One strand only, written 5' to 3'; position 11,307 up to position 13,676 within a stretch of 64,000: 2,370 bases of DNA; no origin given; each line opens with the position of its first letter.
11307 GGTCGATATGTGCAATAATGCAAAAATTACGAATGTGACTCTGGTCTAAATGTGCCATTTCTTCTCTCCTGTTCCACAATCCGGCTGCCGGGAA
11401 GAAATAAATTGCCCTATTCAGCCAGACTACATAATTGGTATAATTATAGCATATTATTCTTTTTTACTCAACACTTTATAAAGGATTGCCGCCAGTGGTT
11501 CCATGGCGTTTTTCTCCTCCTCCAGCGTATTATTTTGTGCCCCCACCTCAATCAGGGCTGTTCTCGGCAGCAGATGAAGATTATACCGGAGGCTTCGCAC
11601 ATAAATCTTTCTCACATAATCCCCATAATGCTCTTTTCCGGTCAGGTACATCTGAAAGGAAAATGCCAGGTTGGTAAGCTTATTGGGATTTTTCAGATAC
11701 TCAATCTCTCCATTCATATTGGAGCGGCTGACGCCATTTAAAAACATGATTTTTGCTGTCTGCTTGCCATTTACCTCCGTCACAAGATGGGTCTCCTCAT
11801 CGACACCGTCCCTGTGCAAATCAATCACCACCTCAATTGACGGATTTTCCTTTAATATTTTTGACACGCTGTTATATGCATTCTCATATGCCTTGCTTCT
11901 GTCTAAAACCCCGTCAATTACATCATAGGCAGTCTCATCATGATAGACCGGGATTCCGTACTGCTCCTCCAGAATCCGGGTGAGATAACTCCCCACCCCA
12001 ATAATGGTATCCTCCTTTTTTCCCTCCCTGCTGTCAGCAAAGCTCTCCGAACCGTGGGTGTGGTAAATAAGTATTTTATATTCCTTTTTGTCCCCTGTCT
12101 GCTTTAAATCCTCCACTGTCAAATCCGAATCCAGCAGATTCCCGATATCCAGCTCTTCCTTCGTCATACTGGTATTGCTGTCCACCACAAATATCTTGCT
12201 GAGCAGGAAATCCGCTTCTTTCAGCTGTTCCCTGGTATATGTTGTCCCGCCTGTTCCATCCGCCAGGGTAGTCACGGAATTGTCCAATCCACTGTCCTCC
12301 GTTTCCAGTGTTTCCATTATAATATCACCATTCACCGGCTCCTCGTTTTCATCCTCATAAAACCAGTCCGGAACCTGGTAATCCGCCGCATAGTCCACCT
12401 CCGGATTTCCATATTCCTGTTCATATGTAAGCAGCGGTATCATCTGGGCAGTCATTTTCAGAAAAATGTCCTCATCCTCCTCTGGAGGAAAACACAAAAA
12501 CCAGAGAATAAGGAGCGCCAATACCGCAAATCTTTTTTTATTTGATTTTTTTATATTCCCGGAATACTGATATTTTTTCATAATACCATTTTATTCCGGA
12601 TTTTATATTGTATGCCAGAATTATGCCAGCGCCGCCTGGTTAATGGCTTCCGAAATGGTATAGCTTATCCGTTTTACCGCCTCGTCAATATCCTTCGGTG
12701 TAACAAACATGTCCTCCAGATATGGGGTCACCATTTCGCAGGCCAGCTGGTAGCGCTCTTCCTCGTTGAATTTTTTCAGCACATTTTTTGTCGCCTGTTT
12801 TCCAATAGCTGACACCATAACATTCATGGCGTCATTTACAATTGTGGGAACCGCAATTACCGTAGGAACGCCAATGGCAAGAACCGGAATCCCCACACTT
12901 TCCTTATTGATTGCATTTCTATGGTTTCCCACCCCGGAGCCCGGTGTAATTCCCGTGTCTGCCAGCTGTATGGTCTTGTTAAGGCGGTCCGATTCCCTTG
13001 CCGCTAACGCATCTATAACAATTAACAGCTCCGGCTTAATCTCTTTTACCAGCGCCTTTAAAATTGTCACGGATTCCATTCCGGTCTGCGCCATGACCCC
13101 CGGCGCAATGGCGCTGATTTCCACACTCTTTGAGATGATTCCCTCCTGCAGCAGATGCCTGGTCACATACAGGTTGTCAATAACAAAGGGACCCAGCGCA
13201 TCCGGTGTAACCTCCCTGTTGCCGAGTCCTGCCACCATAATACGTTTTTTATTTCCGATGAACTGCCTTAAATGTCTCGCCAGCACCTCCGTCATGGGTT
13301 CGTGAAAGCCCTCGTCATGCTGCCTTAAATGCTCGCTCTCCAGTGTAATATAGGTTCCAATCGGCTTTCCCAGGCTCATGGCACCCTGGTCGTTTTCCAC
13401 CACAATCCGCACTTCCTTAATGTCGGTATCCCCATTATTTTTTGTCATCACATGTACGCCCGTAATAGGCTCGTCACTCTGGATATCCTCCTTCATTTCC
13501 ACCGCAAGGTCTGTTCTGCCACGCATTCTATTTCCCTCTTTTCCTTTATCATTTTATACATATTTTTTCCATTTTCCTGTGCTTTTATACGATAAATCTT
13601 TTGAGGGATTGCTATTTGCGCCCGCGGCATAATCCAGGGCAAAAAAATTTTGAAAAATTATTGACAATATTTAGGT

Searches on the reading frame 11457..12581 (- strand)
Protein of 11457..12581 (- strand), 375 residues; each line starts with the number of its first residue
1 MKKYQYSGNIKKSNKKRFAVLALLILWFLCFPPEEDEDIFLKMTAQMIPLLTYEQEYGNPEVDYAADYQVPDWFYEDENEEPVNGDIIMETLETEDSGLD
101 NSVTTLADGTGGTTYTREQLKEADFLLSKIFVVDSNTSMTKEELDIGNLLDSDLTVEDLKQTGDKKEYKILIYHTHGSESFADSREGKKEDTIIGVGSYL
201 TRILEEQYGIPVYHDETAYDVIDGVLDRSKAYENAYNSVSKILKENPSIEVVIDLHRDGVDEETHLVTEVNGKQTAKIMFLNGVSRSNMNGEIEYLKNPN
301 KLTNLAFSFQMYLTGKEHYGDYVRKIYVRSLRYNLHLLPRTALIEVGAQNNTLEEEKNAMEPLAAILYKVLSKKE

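Call 66: search_protein_families(library=pfam, proteins=[window:11457-12581:-], max_evalue=0.00001)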
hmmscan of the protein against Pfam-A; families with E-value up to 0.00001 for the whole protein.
window:11457-12581:- (375 aa): 1 family
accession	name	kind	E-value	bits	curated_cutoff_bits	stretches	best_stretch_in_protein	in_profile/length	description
PF07454.18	SpoIIP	-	7.5e-57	193.3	24.4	1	139-367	49-268/269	Stage II sporulation protein P (SpoIIP)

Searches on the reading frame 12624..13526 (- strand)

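Call 66: search_protein_families(library=pfam, proteins=[window:12624-13526:-], max_evalue=0.00001)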
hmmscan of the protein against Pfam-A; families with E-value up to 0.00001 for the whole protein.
window:12624-13526:- (301 aa): 1 family
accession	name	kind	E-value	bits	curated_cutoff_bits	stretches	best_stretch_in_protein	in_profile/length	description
PF03418.19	Peptidase_A25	-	9.4e-75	252.2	27.8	1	6-246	6-251/353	Germination protease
